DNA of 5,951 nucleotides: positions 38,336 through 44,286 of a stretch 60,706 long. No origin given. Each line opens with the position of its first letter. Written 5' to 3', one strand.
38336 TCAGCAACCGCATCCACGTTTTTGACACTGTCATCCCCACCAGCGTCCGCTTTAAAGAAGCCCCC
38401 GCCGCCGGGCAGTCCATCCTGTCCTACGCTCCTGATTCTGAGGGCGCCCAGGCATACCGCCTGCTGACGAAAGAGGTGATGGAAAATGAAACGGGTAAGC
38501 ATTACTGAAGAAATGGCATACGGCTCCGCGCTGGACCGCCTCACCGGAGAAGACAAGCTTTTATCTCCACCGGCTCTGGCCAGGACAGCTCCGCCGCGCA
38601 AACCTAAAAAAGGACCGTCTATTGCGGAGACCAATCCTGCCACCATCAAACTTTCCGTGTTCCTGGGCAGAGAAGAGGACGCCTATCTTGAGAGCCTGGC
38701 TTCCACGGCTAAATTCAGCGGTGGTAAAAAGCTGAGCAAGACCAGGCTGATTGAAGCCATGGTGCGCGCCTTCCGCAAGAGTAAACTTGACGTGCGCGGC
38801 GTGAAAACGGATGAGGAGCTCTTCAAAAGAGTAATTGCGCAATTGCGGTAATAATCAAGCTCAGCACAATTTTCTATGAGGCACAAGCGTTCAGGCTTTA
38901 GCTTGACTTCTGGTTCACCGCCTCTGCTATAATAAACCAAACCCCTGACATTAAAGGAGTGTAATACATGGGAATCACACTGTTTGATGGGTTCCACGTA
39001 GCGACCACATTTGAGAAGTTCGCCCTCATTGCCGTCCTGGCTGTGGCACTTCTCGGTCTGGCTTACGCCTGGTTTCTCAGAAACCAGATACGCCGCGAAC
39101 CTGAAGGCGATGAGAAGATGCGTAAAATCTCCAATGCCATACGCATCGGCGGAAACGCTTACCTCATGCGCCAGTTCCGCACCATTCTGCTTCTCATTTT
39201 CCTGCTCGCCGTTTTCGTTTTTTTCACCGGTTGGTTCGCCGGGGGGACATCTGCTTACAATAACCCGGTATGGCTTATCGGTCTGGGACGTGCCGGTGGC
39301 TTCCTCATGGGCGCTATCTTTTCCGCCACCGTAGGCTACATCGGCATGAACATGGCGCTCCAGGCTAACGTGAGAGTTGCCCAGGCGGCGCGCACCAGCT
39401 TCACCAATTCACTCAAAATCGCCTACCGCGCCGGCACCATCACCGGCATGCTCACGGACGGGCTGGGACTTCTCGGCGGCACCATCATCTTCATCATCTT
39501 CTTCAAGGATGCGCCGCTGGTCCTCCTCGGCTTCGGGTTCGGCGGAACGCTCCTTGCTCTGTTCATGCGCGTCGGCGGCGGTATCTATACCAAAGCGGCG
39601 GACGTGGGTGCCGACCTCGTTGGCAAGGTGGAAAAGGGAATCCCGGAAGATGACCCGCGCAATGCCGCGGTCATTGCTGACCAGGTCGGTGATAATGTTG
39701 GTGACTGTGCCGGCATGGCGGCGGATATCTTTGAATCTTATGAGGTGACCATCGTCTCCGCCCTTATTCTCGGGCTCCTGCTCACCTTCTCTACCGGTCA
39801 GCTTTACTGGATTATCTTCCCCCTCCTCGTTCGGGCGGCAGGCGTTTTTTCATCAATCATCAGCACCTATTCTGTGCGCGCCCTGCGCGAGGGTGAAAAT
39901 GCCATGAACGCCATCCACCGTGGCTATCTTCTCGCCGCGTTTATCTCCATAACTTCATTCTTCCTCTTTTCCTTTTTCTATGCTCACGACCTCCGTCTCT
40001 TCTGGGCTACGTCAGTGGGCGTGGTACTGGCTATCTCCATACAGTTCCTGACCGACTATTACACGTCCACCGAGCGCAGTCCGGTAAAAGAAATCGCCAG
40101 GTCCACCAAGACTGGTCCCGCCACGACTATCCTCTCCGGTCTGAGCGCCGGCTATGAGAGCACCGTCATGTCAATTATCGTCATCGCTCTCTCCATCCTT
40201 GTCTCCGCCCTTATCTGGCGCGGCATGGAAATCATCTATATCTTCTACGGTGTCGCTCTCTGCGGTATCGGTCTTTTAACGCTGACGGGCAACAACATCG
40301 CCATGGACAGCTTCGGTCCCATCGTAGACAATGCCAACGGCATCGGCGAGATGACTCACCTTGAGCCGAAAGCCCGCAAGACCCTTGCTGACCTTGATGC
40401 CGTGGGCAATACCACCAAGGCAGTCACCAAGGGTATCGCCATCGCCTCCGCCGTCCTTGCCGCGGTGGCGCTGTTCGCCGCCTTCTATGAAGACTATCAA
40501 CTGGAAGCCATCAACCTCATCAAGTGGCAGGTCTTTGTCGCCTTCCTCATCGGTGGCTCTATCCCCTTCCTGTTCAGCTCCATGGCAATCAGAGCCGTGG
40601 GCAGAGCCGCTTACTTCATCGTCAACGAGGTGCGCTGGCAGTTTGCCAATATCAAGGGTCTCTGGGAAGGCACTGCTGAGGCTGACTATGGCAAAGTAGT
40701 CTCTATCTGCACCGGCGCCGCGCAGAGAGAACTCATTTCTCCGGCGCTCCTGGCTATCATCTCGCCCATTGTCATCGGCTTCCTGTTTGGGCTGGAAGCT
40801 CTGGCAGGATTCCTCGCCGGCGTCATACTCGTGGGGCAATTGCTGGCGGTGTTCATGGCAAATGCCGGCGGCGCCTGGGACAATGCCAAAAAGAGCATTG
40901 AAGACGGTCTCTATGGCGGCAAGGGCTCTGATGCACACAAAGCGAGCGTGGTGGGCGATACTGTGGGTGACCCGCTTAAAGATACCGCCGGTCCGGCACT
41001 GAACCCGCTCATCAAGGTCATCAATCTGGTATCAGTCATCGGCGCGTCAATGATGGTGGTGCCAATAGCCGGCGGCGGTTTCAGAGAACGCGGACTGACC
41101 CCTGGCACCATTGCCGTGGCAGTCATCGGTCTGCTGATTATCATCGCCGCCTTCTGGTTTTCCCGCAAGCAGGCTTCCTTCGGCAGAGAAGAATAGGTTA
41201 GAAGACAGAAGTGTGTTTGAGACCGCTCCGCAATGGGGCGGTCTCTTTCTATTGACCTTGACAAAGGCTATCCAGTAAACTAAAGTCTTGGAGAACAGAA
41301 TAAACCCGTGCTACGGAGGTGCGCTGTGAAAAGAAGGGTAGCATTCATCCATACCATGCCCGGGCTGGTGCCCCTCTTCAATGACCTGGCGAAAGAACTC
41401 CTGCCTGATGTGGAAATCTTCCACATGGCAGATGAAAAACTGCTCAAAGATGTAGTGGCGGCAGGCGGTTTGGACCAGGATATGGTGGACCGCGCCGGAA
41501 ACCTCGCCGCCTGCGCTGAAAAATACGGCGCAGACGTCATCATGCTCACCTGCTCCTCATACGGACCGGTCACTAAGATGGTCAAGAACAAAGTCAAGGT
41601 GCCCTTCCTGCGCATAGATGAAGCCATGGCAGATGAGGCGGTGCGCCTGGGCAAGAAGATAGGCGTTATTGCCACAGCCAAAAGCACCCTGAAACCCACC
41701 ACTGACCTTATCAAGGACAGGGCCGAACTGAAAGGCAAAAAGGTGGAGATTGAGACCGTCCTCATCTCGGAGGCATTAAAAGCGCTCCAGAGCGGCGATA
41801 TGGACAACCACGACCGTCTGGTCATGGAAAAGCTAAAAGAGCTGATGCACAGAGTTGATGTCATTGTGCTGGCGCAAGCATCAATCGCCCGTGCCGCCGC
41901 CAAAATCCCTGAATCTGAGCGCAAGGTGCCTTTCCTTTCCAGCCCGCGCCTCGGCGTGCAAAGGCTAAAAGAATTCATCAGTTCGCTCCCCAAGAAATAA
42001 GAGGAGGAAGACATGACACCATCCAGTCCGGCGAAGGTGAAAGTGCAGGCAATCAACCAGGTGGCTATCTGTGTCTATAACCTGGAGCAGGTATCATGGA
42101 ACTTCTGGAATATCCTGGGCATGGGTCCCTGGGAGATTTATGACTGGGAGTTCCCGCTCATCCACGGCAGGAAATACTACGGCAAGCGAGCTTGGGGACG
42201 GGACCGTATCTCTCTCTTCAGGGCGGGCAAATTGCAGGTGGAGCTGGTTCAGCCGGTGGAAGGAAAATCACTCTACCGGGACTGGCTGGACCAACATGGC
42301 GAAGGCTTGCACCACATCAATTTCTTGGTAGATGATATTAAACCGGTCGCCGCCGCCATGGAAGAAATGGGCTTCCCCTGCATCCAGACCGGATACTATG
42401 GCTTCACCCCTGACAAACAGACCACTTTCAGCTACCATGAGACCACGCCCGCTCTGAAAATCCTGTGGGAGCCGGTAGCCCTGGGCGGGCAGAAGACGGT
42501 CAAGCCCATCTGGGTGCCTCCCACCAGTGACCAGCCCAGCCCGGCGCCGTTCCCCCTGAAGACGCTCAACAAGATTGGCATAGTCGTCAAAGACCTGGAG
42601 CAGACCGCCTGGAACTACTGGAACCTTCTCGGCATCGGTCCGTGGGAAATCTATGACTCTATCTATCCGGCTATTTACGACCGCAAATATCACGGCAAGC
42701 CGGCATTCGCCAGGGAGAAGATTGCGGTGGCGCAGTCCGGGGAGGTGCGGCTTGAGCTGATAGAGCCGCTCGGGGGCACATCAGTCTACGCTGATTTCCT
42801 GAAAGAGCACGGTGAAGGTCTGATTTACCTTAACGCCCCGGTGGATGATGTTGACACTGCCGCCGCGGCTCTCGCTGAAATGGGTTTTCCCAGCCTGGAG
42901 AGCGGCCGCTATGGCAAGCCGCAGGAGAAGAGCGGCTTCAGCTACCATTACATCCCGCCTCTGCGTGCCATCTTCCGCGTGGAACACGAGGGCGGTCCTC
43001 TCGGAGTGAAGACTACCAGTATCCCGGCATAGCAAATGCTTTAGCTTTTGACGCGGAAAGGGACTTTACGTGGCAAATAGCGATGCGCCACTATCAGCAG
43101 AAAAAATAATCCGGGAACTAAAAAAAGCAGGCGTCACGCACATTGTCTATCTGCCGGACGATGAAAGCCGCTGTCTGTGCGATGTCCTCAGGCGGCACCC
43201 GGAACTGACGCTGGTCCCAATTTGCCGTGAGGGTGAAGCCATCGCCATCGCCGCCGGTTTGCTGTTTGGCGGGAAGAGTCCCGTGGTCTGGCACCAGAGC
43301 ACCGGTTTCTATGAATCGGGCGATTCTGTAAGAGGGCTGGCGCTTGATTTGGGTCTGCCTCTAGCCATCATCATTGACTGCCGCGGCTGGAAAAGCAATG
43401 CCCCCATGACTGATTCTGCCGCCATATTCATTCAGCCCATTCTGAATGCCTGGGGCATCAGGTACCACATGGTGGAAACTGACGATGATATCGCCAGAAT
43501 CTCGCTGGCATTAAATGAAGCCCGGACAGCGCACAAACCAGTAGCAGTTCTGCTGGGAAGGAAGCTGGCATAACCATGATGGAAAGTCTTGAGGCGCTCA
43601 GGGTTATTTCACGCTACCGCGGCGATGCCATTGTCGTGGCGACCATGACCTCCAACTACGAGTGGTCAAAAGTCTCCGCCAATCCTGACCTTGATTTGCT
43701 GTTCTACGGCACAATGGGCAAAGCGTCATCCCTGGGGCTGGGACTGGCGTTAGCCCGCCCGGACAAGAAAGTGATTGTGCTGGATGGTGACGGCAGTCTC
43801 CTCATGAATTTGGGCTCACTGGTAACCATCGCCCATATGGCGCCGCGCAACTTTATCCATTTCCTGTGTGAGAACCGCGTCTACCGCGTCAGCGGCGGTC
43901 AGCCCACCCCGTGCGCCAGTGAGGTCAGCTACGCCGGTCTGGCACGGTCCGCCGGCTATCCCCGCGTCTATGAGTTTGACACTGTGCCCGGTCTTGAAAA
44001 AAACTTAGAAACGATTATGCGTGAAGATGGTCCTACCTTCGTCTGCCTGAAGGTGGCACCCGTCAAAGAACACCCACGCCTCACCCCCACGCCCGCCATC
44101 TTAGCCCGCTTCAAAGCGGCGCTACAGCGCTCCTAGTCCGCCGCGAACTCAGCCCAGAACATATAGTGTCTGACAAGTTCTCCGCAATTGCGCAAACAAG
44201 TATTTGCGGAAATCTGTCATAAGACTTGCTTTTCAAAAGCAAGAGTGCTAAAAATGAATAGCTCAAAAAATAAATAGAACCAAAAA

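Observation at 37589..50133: Candidate undescribed chromosomal partition system: ParA + RHH adaptor + dispersed 8-bp-register centromere-like arrays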

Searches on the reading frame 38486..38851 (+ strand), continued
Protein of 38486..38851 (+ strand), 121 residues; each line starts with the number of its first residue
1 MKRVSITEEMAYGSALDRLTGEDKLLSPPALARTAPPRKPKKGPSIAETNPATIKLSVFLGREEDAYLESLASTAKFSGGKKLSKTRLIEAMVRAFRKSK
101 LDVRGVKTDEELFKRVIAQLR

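Call 58: fold_search(model_id=the predicted structure, library=pdb)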
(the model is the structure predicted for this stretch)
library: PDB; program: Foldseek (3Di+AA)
matches with E <= 10: 10; with E <= 0.001: 0
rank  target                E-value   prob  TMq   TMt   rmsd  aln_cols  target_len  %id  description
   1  6gyg_B                5.5e+00  0.15  0.31  0.56   8.5        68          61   19  X-ray structure of the apo form of the establishement gene regulator Reg576 of the G+ plasmid p576 (released 2018-10-17)
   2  5x3t_A                5.5e+00  0.14  0.27  0.44   6.2        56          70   25  VapBC from Mycobacterium tuberculosis (released 2017-06-07)
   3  6gts_C                5.9e+00  0.07  0.24  0.32  11.6        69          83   20  Structure of the AtaT-AtaR complex bound DNA (released 2019-03-06)
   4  8zha                  7.2e+00  0.03  0.18  0.16  10.8        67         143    6  HIV-1 integrase core domain in complex with compound 15 (released 2024-07-10)
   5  2d3w_B                7.7e+00  0.08  0.27  0.15   8.3        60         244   13  Crystal Structure of Escherichia coli SufC, an ATPase compenent of the SUF iron-sulfur cluster assembly machinery (released 2006-01-17)
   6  7ak7_C                8.8e+00  0.06  0.28  0.37  10.6        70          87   18  Structure of Salmonella TacT2 toxin bound to TacA2 antitoxin (released 2021-08-18)
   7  6z1p_AT               8.8e+00  0.05  0.22  0.17  11.8        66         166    9  Structure of the mitochondrial ribosome from Tetrahymena thermophila (released 2020-06-24)
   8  4ymr_B                8.8e+00  0.04  0.14  0.14   8.5        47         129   23  Crystal structure of the domain swapped PXB/TPR domain of mouse SNX21 (released 2015-04-29)
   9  7r5a_D                9.4e+00  0.14  0.30  0.64   3.5        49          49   16  Vibrio cholera ParD2:ParE2 antitoxin:toxin complex (released 2022-04-27)
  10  6hcg_P                9.4e+00  0.07  0.27  0.34   7.8        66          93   15  Klebsiella pneumoniae type II secretion system outer membrane complex. PulD, PulS and PulC HR domain. (released 2019-11-27)

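Call 90: find_homologous_proteins(query=L081:1381-2280:-, max_evalue=1e-10)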
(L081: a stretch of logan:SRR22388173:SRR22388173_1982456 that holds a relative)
Query L081:1381-2280:- (299 aa): 2259 proteins with E <= 1e-10 among 4153 candidates; the best 120 are listed.
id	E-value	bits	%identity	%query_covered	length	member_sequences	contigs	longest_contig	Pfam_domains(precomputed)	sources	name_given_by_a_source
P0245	6.7e-185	631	100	100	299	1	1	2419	PF01381.29,PF17762.9,PF02195.27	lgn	-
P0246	6.5e-42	162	42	75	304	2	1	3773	PF17762.9,PF23552.3,PF02195.27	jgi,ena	-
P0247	3.6e-40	157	42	73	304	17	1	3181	PF17762.9,PF23552.3,PF02195.27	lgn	-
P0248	3.9e-39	153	40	75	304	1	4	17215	PF17762.9,PF23552.3,PF02195.27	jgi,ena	jgi:ParB family chromosome partitioning protein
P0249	5.0e-39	153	41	72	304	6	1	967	PF17762.9,PF23552.3,PF02195.27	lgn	-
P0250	3.6e-38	150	41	70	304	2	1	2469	PF17762.9,PF23552.3,PF02195.27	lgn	-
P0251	7.5e-38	149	44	66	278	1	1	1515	PF17762.9,PF23552.3,PF02195.27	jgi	-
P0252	9.7e-38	149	42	74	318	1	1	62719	PF17762.9,PF02195.27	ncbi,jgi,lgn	-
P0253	1.8e-37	148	43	66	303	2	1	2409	PF17762.9,PF23552.3,PF02195.27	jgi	-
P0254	2.0e-37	148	45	64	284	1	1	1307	PF17762.9,PF23552.3,PF02195.27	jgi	jgi:ParB family chromosome partitioning protein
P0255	3.5e-37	147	45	64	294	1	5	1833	PF17762.9,PF23552.3,PF02195.27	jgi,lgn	-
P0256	6.3e-37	146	45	64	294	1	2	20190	PF17762.9,PF23552.3,PF02195.27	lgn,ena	-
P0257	1.0e-36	145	42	74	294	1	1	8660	PF17762.9,PF23552.3,PF02195.27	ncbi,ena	ncbi:MAG TPA: ParB/RepB/Spo0J family partition protein [Thermaerobacter sp.]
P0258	1.4e-36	145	40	68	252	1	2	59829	PF17762.9,PF02195.27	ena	-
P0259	1.6e-36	145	39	73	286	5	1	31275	PF17762.9,PF23552.3,PF02195.27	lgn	-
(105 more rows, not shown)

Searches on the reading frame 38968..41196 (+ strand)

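Call 12: search_protein_families(library=pfam, proteins=[window:38968-41196:+], max_evalue=0.01)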
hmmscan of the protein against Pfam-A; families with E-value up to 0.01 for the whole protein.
window:38968-41196:+ (742 aa): 1 family
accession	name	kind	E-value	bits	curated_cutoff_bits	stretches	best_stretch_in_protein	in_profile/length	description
PF03030.21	H_PPase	-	3.2e-250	832.7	29.7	1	28-691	1-644/645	Inorganic H+ pyrophosphatase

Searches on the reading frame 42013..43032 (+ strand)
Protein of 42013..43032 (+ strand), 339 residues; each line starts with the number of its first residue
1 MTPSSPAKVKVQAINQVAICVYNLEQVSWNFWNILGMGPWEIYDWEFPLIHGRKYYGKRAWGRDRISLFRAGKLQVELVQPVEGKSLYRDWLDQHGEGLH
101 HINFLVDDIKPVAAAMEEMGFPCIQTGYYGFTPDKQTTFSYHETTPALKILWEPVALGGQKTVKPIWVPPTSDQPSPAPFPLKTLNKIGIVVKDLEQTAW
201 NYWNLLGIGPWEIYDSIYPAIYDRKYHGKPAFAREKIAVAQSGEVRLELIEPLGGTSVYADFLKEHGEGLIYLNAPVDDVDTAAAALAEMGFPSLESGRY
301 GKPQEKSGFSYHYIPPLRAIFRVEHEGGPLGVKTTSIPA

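Call 12: search_protein_families(library=pfam, proteins=[window:42013-43032:+], max_evalue=0.01)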
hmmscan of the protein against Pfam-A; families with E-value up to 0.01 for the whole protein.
window:42013-43032:+ (339 aa): 3 families
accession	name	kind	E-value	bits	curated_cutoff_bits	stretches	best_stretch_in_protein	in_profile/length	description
PF13669.12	Glyoxalase_4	-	3.5e-33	114.6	27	2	15-130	1-100/109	Glyoxalase/Bleomycin resistance protein/Dioxygenase superfamily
PF00903.31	Glyoxalase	-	1.4e-06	29.1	20.6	1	185-293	2-94/121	Glyoxalase/Bleomycin resistance protein/Dioxygenase superfamily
PF13468.12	Glyoxalase_3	-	5.4e-05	23.8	25.1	0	81-202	61-172/176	Glyoxalase-like domain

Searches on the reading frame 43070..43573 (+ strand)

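Call 12: search_protein_families(library=pfam, proteins=[window:43070-43573:+], max_evalue=0.01)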
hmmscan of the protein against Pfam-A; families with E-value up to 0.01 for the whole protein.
window:43070-43573:+ (167 aa): 1 family
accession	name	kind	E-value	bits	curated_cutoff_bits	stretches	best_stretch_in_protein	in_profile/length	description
PF02776.23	TPP_enzyme_N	-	4.5e-08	33.3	26.8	1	10-74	4-69/119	Thiamine pyrophosphate enzyme, N-terminal TPP binding domain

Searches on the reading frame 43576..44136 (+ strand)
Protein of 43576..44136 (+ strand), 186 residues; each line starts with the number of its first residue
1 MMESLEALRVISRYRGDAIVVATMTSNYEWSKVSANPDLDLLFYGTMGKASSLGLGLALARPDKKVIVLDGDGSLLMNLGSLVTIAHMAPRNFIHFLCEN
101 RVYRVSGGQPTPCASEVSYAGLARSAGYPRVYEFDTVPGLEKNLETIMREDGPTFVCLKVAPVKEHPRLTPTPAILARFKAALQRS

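Call 12: search_protein_families(library=pfam, proteins=[window:43576-44136:+], max_evalue=0.01)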
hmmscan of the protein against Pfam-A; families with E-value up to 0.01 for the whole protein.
window:43576-44136:+ (186 aa): 1 family
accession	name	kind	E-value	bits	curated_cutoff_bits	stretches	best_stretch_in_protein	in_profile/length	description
PF02775.26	TPP_enzyme_C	-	4e-18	66.1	21.9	1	43-156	26-149/151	Thiamine pyrophosphate enzyme, C-terminal TPP binding domain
